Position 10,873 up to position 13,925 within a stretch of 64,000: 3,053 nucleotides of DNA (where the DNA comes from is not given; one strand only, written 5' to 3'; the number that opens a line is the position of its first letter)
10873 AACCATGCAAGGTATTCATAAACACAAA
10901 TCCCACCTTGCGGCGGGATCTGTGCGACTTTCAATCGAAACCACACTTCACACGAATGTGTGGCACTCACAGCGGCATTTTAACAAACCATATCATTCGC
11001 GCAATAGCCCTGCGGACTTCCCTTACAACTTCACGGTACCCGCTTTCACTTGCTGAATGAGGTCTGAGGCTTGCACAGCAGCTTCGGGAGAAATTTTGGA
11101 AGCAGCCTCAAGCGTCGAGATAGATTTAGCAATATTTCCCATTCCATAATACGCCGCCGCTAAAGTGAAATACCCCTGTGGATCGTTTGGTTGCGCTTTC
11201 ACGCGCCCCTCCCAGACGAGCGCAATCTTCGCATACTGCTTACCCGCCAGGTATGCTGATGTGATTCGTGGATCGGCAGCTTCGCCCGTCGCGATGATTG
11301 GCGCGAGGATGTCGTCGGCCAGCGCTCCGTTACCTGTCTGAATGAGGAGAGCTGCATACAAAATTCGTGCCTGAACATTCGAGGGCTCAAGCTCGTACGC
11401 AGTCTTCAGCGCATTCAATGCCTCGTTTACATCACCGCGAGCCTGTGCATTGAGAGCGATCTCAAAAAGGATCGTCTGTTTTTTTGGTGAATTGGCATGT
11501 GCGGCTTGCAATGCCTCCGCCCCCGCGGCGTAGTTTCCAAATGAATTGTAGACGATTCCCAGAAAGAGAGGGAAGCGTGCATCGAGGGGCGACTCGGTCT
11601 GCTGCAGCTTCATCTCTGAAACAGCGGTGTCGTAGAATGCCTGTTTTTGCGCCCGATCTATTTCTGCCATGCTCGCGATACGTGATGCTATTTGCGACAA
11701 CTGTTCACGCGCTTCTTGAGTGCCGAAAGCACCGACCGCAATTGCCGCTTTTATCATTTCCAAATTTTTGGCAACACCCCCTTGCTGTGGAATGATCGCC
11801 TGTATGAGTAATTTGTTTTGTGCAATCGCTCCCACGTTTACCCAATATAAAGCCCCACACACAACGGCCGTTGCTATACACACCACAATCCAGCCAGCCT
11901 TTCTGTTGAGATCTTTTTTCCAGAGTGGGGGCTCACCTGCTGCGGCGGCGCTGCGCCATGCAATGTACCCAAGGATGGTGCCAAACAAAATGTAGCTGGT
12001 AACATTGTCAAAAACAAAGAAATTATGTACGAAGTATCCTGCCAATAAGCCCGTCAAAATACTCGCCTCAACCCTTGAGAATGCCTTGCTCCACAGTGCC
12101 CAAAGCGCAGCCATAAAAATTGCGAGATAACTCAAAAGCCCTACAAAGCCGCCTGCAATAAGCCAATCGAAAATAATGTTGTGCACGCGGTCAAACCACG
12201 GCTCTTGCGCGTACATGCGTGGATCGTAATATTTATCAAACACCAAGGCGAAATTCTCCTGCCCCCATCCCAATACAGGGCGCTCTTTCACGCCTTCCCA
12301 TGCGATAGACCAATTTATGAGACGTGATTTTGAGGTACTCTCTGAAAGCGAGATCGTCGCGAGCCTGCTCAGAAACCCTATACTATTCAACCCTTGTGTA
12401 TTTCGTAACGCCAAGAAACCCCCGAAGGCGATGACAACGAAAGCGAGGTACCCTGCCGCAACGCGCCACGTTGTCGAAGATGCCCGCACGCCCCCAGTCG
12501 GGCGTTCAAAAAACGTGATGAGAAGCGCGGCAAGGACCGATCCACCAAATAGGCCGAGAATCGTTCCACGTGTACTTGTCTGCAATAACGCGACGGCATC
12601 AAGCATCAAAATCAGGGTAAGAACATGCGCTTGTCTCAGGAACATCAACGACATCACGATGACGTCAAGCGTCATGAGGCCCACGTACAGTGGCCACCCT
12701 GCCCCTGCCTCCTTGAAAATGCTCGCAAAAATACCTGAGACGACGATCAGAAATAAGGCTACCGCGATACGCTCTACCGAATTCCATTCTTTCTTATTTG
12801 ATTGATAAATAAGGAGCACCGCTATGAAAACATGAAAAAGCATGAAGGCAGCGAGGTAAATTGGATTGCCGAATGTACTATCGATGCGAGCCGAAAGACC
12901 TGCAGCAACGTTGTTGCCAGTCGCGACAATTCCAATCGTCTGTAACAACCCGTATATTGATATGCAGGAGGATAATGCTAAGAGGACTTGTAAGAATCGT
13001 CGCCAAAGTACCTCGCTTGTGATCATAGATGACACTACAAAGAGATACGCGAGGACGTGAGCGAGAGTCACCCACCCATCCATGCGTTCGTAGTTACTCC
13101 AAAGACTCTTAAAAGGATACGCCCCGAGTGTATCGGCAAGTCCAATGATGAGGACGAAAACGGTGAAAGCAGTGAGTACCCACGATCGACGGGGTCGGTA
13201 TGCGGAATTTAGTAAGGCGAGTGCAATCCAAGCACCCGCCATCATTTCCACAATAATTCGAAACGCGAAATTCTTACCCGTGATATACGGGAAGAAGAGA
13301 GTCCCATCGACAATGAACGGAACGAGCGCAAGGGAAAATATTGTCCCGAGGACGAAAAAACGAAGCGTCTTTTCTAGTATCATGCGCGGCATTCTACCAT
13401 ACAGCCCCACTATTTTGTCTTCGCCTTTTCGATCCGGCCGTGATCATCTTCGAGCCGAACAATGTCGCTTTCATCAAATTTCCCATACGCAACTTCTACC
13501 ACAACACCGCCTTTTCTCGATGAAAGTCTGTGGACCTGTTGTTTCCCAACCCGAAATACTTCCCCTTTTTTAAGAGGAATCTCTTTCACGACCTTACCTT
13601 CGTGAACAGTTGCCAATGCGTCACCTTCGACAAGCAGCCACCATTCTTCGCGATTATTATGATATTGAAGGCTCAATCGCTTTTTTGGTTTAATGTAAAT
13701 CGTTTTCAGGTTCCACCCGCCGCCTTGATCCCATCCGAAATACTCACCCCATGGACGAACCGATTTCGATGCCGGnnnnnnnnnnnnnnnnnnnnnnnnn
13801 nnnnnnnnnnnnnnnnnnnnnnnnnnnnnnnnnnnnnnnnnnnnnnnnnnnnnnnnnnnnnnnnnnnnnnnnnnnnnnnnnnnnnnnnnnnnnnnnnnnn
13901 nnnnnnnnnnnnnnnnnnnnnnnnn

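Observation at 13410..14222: TagD/RfaE-II-like cytidylyltransferase domain fused to a ManC-type mannose-6-phosphate isomerase cupin, divergent from gmd-fcl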

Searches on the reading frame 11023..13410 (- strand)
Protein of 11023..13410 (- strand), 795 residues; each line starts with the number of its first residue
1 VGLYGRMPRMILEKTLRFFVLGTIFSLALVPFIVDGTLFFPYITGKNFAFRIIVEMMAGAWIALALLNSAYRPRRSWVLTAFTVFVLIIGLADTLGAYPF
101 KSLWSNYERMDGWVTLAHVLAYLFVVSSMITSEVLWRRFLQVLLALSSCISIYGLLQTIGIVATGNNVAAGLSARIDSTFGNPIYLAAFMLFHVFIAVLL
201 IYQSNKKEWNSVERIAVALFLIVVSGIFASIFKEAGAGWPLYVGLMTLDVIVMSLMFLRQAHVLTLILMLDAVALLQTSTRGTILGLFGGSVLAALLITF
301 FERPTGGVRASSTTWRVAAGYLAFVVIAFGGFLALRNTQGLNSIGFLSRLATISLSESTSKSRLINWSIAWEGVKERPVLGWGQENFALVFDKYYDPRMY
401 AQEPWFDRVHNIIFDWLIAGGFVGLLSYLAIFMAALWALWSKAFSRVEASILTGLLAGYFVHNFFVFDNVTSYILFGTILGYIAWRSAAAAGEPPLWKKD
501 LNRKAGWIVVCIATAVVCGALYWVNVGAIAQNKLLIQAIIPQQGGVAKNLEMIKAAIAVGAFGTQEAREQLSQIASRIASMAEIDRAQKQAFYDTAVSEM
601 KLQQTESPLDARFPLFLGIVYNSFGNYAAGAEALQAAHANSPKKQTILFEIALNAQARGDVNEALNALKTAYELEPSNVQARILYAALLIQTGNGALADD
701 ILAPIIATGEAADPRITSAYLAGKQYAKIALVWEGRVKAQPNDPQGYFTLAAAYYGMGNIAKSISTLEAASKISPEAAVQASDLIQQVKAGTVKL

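Call 3: search_protein_families(library=pfam, proteins=[window:11023-13410:-], max_evalue=0.01)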
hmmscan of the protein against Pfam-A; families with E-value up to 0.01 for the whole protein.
window:11023-13410:- (795 aa): 14 families
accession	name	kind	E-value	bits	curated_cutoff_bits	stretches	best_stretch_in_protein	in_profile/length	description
PF04932.20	Wzy_C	-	4.6e-17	62.6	31.7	1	267-429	2-149/149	O-Antigen ligase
PF14559.12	TPR_19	-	1.5e-10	41.6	25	1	657-716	3-61/68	Tetratricopeptide repeat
PF13371.12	TPR_9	-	5.9e-09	36.3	35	1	719-778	4-63/73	Tetratricopeptide repeat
PF23914.1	TPR_CcmH_CycH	-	7.7e-09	36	42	1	657-696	62-101/158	Cytochrome c-type biogenesis protein H TPR domain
PF07719.23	TPR_2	-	1.2e-08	34.8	27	0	745-776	2-33/34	Tetratricopeptide repeat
PF13428.12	TPR_14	-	1.3e-08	35.1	23.5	0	656-688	12-44/44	Tetratricopeptide repeat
PF12895.13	ANAPC3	-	2.4e-07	31.4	27.2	1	631-693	12-70/82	Anaphase-promoting complex, cyclosome, subunit 3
PF13432.12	TPR_16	-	7.9e-07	29.9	32.7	1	650-698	2-50/65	Tetratricopeptide repeat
PF14561.12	TPR_20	-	2.4e-06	28.2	25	0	631-668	8-45/90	Tetratricopeptide repeat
PF13181.12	TPR_8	-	2.2e-05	24.7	25.7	0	745-776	2-33/34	Tetratricopeptide repeat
PF13414.12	TPR_11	-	6.1e-05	23.1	26.8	0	657-682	6-31/42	TPR repeat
PF13431.12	TPR_17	-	0.00026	21.4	24.4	0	738-763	7-32/34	Tetratricopeptide repeat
PF00515.34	TPR_1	-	0.001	19.2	27.8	0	745-775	2-32/34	Tetratricopeptide repeat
PF13174.12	TPR_6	-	0.006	17.6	26.3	0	747-772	3-28/33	Tetratricopeptide repeat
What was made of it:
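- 11023..13410 (-): Downstream Wzy_C (O-antigen-ligase-like) + TPR membrane protein. Its mechanical GTG start overlaps the fusion gene's stop by 1 nt, so the two probably share an operon. Pfam PF04932 + TPR (call 3).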

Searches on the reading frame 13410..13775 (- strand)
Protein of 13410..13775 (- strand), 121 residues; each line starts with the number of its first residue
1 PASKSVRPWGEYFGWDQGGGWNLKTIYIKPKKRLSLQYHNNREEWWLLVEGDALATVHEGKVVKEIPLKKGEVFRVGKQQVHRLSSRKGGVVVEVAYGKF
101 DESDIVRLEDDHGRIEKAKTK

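Call 40: search_solved_structures(query=A2, max_evalue=0.01, show_alignments=3)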
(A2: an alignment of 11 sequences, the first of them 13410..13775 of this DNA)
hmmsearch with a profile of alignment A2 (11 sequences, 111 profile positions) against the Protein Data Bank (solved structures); distinct sequences matched with E-value up to 0.01: 21.
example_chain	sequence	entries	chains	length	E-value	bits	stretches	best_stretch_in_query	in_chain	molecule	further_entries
1y3t_A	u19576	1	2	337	8.8e-08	35.5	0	31-83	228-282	Hypothetical protein yxaG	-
2h0v_A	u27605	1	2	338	8.9e-08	35.5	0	31-83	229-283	Quercetin 2,3-dioxygenase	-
8hfb_A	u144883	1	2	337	2.3e-06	31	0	30-88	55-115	Quercetin 2,3-dioxygenase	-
3d82_A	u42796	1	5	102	3.4e-06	30.4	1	15-89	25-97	Cupin 2, conserved barrel domain protein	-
7zvy_G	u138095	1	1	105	1e-05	28.8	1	23-85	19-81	Cupin_2 domain-containing protein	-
7zvy_E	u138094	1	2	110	1.2e-05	28.7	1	23-85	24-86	Cupin_2 domain-containing protein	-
7zvy_B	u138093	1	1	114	1.3e-05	28.6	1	23-85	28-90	Cupin_2 domain-containing protein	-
7zvy_A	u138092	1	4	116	1.3e-05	28.5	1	23-85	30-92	Cupin_2 domain-containing protein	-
7zvm_A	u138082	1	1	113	1.4e-05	28.4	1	23-85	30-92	Mannose-6-phosphate isomerase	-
3l2h_A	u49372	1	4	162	0.00016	25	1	23-110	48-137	Putative sugar phosphate isomerase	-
4mv2_A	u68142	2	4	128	0.00052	23.4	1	33-85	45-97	plu4264 | plu4264 protein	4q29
3rns_A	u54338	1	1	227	0.0014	22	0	46-92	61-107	Cupin 2 conserved barrel domain protein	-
3cew_A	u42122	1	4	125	0.0028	21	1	36-94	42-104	Uncharacterized cupin protein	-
5uqp_A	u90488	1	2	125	0.0043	20.4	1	36-88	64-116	Cupin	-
2gu9_A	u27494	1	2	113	0.005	20.2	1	22-87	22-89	tetracenomycin polyketide synthesis protein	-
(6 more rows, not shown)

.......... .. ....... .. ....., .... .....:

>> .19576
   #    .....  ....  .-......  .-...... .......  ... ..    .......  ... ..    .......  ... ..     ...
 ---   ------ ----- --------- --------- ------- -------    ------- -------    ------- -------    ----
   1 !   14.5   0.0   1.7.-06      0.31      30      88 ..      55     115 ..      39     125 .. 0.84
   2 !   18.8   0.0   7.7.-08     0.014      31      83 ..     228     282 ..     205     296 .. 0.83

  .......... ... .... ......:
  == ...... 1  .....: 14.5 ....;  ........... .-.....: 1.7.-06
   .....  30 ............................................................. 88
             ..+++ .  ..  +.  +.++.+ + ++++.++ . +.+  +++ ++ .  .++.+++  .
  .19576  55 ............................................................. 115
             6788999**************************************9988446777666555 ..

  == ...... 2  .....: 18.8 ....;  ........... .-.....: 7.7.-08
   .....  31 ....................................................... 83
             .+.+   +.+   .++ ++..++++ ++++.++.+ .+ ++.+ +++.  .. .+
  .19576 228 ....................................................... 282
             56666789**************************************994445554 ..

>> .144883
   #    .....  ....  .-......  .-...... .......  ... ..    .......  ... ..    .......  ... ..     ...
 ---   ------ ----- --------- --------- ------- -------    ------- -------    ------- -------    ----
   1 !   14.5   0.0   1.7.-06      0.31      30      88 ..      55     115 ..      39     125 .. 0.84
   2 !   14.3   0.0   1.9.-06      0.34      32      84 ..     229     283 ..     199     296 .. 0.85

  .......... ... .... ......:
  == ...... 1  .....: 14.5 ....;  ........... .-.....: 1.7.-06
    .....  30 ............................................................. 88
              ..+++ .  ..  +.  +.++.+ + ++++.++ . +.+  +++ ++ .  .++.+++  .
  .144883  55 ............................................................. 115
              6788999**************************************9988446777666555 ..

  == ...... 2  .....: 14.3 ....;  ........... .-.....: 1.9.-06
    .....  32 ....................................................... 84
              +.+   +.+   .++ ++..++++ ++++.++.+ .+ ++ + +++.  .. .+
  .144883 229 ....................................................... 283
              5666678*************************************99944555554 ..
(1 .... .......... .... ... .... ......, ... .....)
